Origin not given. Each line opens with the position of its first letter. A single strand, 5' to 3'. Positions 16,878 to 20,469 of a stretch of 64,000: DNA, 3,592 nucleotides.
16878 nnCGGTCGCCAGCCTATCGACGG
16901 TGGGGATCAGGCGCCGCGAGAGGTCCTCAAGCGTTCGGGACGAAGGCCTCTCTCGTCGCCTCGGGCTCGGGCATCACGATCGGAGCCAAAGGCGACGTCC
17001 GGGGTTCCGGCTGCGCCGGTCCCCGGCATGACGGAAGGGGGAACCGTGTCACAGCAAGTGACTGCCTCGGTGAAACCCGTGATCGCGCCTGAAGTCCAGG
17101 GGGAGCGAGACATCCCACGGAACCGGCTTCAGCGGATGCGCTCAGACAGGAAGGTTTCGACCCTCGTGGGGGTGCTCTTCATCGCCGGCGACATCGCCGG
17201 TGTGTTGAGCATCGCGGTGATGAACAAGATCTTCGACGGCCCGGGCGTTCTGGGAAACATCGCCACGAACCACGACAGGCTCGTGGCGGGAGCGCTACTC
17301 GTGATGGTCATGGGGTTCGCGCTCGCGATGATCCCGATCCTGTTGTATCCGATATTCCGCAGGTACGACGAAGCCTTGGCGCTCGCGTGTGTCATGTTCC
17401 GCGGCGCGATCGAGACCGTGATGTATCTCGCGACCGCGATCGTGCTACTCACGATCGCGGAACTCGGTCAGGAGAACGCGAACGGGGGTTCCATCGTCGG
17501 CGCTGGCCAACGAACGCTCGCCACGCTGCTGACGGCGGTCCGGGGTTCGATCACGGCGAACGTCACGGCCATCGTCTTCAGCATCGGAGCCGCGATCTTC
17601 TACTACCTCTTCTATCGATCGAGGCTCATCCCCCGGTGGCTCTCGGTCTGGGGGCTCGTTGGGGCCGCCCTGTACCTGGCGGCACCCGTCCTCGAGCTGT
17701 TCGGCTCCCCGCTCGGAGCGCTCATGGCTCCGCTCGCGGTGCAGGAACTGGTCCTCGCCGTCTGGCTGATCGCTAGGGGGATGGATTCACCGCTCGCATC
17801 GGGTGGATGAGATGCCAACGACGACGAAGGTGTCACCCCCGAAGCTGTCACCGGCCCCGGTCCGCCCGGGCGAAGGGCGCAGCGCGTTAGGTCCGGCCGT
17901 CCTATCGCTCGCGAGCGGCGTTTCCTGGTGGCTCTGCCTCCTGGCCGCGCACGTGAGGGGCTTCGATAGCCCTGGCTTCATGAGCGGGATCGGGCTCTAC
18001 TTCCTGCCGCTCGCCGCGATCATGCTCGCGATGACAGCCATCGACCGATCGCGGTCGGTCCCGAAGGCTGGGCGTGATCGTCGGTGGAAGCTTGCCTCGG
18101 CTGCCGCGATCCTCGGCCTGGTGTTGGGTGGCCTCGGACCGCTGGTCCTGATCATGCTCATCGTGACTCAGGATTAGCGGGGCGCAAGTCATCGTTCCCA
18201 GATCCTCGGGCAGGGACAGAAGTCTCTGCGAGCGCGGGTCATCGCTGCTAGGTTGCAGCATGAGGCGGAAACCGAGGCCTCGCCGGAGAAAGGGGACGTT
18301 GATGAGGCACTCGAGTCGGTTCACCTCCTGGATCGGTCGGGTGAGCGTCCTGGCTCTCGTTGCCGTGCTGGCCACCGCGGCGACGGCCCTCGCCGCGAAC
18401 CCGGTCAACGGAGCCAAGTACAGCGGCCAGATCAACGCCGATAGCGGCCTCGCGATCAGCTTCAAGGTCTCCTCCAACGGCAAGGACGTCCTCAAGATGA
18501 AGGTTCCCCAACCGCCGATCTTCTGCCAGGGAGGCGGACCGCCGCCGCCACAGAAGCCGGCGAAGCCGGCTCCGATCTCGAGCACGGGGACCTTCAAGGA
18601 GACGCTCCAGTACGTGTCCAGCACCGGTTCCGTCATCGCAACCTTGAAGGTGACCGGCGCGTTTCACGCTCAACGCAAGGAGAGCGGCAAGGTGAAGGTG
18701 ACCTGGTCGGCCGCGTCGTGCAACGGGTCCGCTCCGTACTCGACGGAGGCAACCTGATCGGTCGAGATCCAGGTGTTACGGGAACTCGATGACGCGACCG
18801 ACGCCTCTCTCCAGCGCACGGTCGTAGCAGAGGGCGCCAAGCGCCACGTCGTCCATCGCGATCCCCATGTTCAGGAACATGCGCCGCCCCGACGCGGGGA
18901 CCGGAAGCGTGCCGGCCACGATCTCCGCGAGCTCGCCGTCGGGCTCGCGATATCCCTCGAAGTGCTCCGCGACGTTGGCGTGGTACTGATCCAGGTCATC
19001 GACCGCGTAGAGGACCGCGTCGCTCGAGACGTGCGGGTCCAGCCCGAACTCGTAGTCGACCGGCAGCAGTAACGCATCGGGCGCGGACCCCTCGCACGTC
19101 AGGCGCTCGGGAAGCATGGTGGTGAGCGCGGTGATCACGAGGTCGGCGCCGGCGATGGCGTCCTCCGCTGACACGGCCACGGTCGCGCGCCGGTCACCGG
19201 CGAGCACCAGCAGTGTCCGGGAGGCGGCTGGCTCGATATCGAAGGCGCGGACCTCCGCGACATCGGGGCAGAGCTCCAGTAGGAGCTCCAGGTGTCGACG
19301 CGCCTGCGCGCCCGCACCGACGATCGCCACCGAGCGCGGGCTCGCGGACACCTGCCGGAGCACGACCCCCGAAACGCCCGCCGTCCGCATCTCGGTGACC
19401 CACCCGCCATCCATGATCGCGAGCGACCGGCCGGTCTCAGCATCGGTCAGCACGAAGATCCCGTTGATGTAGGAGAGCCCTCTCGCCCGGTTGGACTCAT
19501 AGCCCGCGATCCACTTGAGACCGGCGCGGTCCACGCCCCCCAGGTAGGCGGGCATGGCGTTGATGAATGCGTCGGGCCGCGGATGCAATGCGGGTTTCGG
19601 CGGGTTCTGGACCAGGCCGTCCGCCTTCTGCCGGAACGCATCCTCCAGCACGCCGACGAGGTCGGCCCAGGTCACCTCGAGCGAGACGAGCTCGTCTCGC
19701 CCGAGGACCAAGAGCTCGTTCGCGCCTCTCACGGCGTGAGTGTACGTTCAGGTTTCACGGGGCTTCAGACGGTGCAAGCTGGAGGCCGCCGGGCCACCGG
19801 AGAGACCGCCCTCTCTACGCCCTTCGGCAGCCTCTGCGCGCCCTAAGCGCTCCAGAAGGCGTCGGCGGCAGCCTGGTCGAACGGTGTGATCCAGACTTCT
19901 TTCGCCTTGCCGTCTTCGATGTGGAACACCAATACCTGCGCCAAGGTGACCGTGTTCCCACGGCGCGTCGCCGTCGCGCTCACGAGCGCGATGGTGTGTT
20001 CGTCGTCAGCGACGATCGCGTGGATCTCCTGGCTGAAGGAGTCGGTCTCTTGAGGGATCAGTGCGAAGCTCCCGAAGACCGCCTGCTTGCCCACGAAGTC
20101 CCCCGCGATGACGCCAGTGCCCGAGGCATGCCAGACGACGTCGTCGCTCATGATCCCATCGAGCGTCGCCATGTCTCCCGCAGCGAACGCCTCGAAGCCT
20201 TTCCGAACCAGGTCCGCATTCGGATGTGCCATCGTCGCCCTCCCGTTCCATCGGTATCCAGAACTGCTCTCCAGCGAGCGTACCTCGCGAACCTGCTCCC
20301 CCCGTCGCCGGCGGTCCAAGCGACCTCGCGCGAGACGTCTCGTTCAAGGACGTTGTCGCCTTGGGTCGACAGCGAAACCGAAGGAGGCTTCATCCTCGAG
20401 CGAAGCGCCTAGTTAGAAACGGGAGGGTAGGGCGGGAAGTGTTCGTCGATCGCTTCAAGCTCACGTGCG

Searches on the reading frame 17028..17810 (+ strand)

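Call 61: search_protein_families(library=pfam, proteins=[window:17028-17810:+], max_evalue=0.001)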
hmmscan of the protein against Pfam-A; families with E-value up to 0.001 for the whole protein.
window:17028-17810:+ (260 aa): 1 family
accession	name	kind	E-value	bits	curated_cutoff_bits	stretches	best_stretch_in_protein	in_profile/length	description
PF14329.11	DUF4386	-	3.8e-36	125.4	27.6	1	46-251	1-210/210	Domain of unknown function (DUF4386)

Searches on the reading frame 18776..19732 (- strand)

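Call 61: search_protein_families(library=pfam, proteins=[window:18776-19732:-], max_evalue=0.001)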
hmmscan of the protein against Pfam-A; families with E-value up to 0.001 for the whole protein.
window:18776-19732:- (318 aa): 1 family
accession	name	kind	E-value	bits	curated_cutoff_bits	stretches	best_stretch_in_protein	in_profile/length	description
PF02423.21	OCD_Mu_crystall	-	4.4e-42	144.6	24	1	16-308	11-312/314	Ornithine cyclodeaminase/mu-crystallin family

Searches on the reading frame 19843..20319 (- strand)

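Call 61: search_protein_families(library=pfam, proteins=[window:19843-20319:-], max_evalue=0.001)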
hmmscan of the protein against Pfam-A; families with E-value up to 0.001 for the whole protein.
window:19843-20319:- (158 aa): 3 families
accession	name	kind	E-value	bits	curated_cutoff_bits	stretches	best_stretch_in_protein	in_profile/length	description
PF12680.13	SnoaL_2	-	1.2e-15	58.3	27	1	38-141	1-101/102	SnoaL-like domain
PF14534.12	DUF4440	-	2.2e-06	28.5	25.2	1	36-137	3-103/107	Domain of unknown function (DUF4440)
PF07366.18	SnoaL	-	2.2e-05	24.7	28.4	1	40-145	6-116/126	SnoaL-like polyketide cyclase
